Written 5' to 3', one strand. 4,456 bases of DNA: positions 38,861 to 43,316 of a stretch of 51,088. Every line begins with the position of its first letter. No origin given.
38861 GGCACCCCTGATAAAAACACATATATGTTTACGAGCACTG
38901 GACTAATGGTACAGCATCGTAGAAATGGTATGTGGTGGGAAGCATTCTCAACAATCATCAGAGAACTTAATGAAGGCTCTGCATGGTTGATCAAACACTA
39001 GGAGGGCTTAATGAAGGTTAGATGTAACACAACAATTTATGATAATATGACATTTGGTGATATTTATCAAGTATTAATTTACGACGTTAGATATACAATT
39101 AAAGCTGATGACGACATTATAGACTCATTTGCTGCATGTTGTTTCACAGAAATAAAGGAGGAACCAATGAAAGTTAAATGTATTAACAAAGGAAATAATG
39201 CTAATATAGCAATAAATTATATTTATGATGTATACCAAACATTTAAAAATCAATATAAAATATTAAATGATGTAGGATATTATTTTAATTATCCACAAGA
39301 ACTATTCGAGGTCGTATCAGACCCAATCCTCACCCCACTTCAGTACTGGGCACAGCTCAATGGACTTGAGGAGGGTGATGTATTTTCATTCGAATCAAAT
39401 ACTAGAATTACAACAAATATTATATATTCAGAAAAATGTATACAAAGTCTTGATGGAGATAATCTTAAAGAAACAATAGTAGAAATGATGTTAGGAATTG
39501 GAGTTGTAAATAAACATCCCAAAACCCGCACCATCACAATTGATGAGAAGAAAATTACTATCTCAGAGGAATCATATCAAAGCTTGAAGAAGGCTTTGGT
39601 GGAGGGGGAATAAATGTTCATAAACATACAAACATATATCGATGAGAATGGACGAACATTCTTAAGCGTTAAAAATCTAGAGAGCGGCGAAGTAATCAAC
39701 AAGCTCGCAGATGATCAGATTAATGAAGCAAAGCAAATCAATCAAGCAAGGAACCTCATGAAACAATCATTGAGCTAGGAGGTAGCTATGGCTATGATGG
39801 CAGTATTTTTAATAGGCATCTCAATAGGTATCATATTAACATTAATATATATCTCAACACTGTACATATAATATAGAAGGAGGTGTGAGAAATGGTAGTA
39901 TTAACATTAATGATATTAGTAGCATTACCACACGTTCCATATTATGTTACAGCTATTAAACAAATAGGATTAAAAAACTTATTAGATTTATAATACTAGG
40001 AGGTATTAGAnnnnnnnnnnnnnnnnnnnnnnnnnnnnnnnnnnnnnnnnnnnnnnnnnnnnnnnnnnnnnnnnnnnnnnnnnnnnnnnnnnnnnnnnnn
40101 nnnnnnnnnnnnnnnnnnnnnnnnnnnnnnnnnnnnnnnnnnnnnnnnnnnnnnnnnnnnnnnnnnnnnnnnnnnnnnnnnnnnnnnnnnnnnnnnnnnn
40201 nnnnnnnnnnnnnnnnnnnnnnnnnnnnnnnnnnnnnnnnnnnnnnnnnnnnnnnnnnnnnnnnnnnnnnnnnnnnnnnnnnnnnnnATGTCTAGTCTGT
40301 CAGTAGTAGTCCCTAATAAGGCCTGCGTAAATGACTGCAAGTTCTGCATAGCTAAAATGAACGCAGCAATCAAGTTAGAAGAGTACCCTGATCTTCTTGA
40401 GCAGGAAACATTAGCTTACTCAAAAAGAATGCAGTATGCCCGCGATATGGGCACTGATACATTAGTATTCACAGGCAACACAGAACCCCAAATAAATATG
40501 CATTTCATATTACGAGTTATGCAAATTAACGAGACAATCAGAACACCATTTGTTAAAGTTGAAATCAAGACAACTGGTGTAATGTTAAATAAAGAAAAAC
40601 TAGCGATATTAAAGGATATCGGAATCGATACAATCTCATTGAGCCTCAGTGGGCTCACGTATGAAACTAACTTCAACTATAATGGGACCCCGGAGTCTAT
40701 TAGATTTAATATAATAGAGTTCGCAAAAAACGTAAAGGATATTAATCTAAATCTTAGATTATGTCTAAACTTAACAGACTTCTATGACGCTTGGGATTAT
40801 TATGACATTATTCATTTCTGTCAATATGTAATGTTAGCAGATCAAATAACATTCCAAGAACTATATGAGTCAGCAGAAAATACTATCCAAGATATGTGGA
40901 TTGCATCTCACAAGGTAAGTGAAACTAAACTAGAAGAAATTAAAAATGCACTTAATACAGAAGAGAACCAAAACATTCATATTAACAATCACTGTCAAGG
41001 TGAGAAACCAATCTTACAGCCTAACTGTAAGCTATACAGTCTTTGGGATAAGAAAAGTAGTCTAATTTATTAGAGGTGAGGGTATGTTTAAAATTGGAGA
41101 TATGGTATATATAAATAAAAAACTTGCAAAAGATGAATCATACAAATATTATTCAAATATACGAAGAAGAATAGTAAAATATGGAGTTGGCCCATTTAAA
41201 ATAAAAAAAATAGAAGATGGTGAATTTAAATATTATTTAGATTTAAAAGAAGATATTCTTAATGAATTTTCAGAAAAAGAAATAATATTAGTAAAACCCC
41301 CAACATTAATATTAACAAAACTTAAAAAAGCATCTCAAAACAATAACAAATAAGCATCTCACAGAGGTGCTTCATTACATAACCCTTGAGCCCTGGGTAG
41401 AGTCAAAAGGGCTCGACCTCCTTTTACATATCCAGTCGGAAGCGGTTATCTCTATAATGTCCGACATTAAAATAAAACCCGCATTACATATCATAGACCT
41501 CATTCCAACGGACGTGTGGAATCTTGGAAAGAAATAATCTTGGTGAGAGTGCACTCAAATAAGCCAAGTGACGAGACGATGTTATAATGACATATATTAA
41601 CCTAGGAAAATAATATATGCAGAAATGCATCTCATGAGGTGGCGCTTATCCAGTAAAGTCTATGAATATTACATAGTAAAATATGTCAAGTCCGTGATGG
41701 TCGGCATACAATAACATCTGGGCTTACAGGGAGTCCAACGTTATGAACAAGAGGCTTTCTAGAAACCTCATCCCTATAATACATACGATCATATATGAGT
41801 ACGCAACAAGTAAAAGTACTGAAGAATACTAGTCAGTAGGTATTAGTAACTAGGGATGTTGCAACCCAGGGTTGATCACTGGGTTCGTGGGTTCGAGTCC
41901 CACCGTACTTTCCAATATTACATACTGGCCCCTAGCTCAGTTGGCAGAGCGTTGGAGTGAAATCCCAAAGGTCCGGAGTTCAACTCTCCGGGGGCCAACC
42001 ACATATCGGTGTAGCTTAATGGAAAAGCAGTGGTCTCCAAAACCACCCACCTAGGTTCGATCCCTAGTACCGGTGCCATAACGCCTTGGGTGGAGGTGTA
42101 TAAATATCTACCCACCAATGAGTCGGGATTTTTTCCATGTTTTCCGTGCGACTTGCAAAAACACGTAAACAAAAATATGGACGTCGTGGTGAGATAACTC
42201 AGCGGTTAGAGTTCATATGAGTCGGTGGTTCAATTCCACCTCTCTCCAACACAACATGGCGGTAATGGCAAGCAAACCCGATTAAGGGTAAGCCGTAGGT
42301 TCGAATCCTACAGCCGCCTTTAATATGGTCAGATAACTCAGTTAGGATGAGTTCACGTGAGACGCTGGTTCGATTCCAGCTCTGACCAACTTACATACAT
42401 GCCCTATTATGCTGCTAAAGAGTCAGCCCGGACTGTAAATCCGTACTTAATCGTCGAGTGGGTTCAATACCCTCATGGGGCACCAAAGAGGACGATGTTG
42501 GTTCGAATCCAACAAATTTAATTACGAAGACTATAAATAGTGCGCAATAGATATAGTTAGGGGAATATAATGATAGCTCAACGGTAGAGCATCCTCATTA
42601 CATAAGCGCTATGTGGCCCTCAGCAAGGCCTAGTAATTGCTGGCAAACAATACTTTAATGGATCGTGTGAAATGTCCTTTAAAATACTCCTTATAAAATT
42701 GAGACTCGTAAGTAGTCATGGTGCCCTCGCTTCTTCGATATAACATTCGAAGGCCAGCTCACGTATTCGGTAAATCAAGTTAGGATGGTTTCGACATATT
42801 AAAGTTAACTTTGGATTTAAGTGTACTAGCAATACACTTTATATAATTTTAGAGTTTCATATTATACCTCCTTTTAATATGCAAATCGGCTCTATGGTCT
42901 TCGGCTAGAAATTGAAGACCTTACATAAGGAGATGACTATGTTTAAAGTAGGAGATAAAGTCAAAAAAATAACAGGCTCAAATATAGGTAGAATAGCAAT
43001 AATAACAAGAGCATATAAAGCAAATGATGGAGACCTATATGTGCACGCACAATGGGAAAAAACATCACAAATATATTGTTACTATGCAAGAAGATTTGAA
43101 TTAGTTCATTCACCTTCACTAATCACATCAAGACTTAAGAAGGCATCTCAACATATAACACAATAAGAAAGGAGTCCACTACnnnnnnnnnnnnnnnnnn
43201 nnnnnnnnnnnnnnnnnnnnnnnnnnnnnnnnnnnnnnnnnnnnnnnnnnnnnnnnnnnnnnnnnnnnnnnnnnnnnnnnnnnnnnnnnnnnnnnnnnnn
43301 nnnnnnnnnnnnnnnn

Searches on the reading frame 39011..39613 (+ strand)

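Call 20: search_protein_families(library=phrogs, proteins=[window:39011-39613:+], max_evalue=0.001)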
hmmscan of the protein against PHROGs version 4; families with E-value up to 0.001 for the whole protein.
window:39011-39613:+ (200 aa): 1 family
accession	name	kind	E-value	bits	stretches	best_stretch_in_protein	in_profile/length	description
phrog_28187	-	unknown function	0.00059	21.1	0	58-111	23-78/116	-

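Call 26: search_protein_families(library=ncbifam, proteins=[window:39011-39613:+], max_evalue=0.01)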
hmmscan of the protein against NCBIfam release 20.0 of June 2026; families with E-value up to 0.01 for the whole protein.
window:39011-39613:+ (200 aa): 0 families

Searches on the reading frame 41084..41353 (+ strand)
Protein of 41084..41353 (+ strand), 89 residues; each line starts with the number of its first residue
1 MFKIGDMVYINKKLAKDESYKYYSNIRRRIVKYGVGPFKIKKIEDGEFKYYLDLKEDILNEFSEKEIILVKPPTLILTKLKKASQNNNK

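Call 7: search_protein_families(library=pfam, proteins=[window:41084-41353:+], max_evalue=1)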
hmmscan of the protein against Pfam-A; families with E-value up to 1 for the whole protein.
window:41084-41353:+ (89 aa): 1 family
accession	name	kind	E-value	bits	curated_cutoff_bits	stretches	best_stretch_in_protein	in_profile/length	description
PF07999.17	RHSP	-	0.047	13.6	25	1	13-66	153-204/312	Retrotransposon hot spot protein, P-loop domain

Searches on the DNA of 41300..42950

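Call 75: search_rna_families(source=window, start=41300, end=42950, threshold=evalue, max_evalue=0.1)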
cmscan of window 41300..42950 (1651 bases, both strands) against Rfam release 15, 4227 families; matches with E-value up to 0.1: 7.
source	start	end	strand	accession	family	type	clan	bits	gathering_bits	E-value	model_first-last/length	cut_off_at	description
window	42005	42075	+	RF00005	tRNA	Gene; tRNA;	CL00001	56.5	29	4.3e-11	1-71/71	no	tRNA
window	41926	41998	+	RF00005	tRNA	Gene; tRNA;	CL00001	56.3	29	4.8e-11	1-71/71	no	tRNA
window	42188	42248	+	RF00005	tRNA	Gene; tRNA;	CL00001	45.9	29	3.5e-08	1-71/71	no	tRNA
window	42327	42388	+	RF00005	tRNA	Gene; tRNA;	CL00001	44.2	29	1e-07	1-71/71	no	tRNA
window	42188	42249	-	RF04354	Plastid-ycf2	Cis-reg;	-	24.7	65.7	0.026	1-75/75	no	Plastid-ycf2 5UTR RNA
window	42198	42248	-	RF04351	Plastid-psbl-rps4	Cis-reg;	-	22.5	68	0.08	1-53/53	no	Plastid-psbl-rps4 3UTR RNA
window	41886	41903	+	RF00023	tmRNA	Gene;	CL00001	14.8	47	0.0018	346-363/374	no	transfer-messenger RNA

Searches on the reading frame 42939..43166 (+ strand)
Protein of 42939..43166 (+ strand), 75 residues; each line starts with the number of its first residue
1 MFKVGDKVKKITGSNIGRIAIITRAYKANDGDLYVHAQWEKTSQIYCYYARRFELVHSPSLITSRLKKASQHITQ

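Call 7: search_protein_families(library=pfam, proteins=[window:42939-43166:+], max_evalue=1)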
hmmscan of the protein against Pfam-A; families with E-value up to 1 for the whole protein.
window:42939-43166:+ (75 aa): 1 family
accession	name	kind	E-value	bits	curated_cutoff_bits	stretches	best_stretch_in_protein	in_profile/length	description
PF00467.35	KOW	-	0.0032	17.7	22.3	1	4-29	1-26/32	KOW motif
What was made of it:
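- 42939..43166 (+): Family member f5 (75 aa). Tail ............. at 43113..43151. Lies upstream of the conserved pair 43183..44448 and 44451..45407. Pfam KOW E 0.003, below the cut-off (call 7).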

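Call 33: predict_structure(alignment_id=A2)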
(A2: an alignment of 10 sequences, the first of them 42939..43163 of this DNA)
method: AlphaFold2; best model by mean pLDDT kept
length: 75 residues; sequences in the alignment: 10
mean_pLDDT: 69.4   pTM: 0.47
mean pLDDT of the five models: 69.4, 68.5, 66.0, 61.9, 60.0
residues with pLDDT >= 90: 0; 70-90: 41; 50-70: 33; < 50: 1
segments of 3 or more residues with pLDDT < 50: none
pLDDT, mean of each block of 10 residues (from residue 1): 73 64 78 73 64 65 73 61
secondary structure, 60 per line:
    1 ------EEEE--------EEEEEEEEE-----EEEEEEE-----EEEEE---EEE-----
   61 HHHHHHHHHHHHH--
elements in order: E7-10 E19-27 E33-39 E45-49 E53-55 H61-73
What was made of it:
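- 42939..43166 (+): AlphaFold2 gives a five-strand barrel plus a C-terminal helix at residues 61-73, pLDDT 69 (call 33).
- On KOW / SH3-like small barrel (Pfam PF00467 and relatives): Its pLDDT is only 69 (call 33).
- AlphaFold2 models f5 as a barrel plus a separate C-terminal helix (call 33).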

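Call 40: fold_search(model_id=the predicted structure, library=pdb)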
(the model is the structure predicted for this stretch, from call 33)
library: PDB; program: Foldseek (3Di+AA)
matches with E <= 10: 1274; with E <= 0.001: 0
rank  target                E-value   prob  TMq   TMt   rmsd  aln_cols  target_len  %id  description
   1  8q7z_Ad               2.4e-03  1.00  0.59  0.19  10.2        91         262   13  Structure of the G. gallus 80S non-rotated ribosome (released 2024-08-28)
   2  6w2s_F                3.5e-03  1.00  0.59  0.19  10.2        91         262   13  Structure of the Cricket Paralysis Virus 5-UTR IRES (CrPV 5-UTR-IRES) bound to the small ribosomal subunit in the open (released 2020-04-22)
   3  4kzx_E                3.9e-03  1.00  0.61  0.19   2.1        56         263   20  Rabbit 40S ribosomal subunit in complex with eIF1. (released 2013-07-24)
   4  4v6x_AE               3.9e-03  1.00  0.61  0.19   2.1        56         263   20  Structure of the human 80S ribosome (released 2014-07-09)
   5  7qix_G                4.1e-03  1.00  0.59  0.19   9.5        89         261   20  Specific features and methylation sites of a plant ribosome. 40S body ribosomal subunit. (released 2022-06-15)
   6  8oj3_G                4.4e-03  1.00  0.61  0.20   2.1        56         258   21  Crystal structure of the Candida albicans 80S ribosome in complex with geneticin G418 (rotated state) (released 2024-10-09)
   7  5oql_m                4.4e-03  1.00  0.63  0.21   2.4        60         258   20  Cryo-EM structure of the 90S pre-ribosome from Chaetomium thermophilum (released 2017-10-11)
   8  9npx_D                4.9e-03  1.00  0.60  0.19   2.2        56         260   20  SARS-CoV-2 nsp1 bound to the Rhinolophus lepidus 40S ribosomal subunit (local refinement of the 40S body) (released 2025-06-11)
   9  7pzy_F                4.9e-03  1.00  0.58  0.18   9.6        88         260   18  Structure of the vacant Candida albicans 80S ribosome (released 2022-05-18)
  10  7mq9_L4               6.2e-03  1.00  0.61  0.21   2.1        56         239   20  Cryo-EM structure of the human SSU processome, state pre-A1* (released 2021-09-22)
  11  8ip8_ja               6.5e-03  1.00  0.56  0.18  10.0        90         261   16  Wheat 80S ribosome stalled on AUG-Stop boron dependently (released 2024-02-21)
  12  6xa1_SE               6.9e-03  1.00  0.60  0.20   2.2        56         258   20  Structure of a drug-like compound stalled human translation termination complex (released 2020-10-07)
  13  7olc_SE               7.3e-03  1.00  0.64  0.21   9.7        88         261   15  Thermophilic eukaryotic 80S ribosome at idle POST state (released 2022-01-26)
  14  6ybw_C                7.8e-03  1.00  0.60  0.20   2.2        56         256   20  Structure of a human 48S translational initiation complex - 40S body (released 2020-09-16)
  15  8auv_A                7.8e-03  1.00  0.57  0.18   9.7        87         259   20  Cryo-EM structure of the plant 40S subunit (released 2023-06-07)
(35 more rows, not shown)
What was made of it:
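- On KOW / SH3-like small barrel (Pfam PF00467 and relatives): Foldseek best hits are KOW barrels of eS4, NusG and Spt5 at E 2e-3 to 1e-2 (call 40).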

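Call 50: find_homologous_proteins(query=A4, max_evalue=0.01)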
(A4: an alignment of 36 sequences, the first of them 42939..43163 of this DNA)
Query A4 (36 sequences) (75 aa, profile of the alignment): 5 proteins with E <= 0.01 among 702 candidates.
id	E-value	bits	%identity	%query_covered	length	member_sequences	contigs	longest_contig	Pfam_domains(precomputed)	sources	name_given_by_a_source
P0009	4.1e-7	49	100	100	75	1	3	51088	-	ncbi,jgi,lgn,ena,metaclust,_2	jgi:crotonobetainyl-CoA:carnitine CoA-transferase CaiB-like acyl-CoA transferase|metaclust:\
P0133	2.1e-6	46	57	9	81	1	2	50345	-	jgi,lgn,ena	-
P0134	2.9e-3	36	37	35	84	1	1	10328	-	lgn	-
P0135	6.5e-3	35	-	-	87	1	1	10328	-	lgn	-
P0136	9.0e-3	35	-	-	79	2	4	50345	-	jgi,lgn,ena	-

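Call 54: search_protein_families(library=phrogs, alignment_id=A4, max_evalue=0.01)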
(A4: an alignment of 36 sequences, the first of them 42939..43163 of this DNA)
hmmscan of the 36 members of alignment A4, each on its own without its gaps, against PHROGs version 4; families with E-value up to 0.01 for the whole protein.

A. member 1, window:42939-43163:+ (75 aa): 2 families
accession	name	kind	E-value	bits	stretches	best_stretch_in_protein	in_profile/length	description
phrog_13152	-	unknown function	0.0016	19.5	0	2-15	9-22/171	-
phrog_7007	-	transcription regulation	0.0037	18.7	1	1-48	3-50/149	MotB-like transcriptional regulator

B. families by the number of members that match (of 36 scanned): 10 families
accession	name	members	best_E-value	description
phrog_22041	-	3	3.8e-08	-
phrog_9730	-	1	1.4e-05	-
phrog_7955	-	1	0.0014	-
phrog_13152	-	1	0.0016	-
phrog_7871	-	1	0.0036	-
phrog_7007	-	1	0.0037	MotB-like transcriptional regulator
phrog_25928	-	1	0.0041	-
phrog_37621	-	1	0.0054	-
phrog_3523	-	1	0.0059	-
phrog_8023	-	1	0.0066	-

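Call 87: fold_search(model_id=the predicted structure, library=viral)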
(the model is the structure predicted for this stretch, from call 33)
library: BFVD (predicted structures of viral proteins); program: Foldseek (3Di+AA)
matches with E <= 10: 1550; with E <= 0.001: 1
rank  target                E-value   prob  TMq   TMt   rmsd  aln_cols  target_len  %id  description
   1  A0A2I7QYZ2            5.4e-04  1.00  0.64  0.24  11.0        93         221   18  (no name in the UniProt tables at hand)
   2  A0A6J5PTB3            1.1e-03  1.00  0.68  0.31   7.3        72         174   18  Uncharacterized protein [uncultured Caudovirales phage]
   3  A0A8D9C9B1            1.3e-03  1.00  0.67  0.52   7.4        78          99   20  Uncharacterized protein [uncultured marine phage]
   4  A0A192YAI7            1.4e-03  1.00  0.58  0.32   3.2        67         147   24  Uncharacterized protein [Morganella phage vB_MmoM_MP1]
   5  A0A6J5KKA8            1.4e-03  1.00  0.56  0.71   2.8        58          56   24  Uncharacterized protein [uncultured Caudovirales phage]
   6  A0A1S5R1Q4            2.0e-03  1.00  0.63  0.65   1.6        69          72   20  Uncharacterized protein [Pseudomonas phage phiPMW]
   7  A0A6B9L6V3            2.0e-03  1.00  0.60  0.54   2.5        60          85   22  (no name in the UniProt tables at hand)
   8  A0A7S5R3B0            2.0e-03  1.00  0.60  0.28   7.5        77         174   21  (no name in the UniProt tables at hand)
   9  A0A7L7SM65            2.1e-03  1.00  0.66  0.34   5.2        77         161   23  (no name in the UniProt tables at hand)
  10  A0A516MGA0            2.9e-03  1.00  0.68  0.85   1.2        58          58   16  (no name in the UniProt tables at hand)
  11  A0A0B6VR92            2.9e-03  1.00  0.60  0.70   1.9        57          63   16  Uncharacterized protein [Edwardsiella phage PEi20]
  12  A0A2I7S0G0            3.4e-03  1.00  0.63  0.43   5.5        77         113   16  (no name in the UniProt tables at hand)
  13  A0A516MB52            3.6e-03  1.00  0.62  0.74   1.6        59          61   22  (no name in the UniProt tables at hand)
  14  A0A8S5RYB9            3.6e-03  1.00  0.64  0.32   2.4        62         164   18  Uncharacterized protein [Myoviridae sp. ctNQV2]
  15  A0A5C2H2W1            4.1e-03  1.00  0.62  0.64   7.7        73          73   18  Uncharacterized protein [Sinorhizobium phage ort11]
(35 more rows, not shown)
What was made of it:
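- Closest known: Small uncharacterised KOW/SH3-like barrel proteins of phages. Same: The evidence is AlphaFold2 (call 33), Foldseek hits to eS4/NusG/Spt5 KOW barrels at E about 2e-3 (call 40), and hits to many unnamed phage proteins (call 87).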
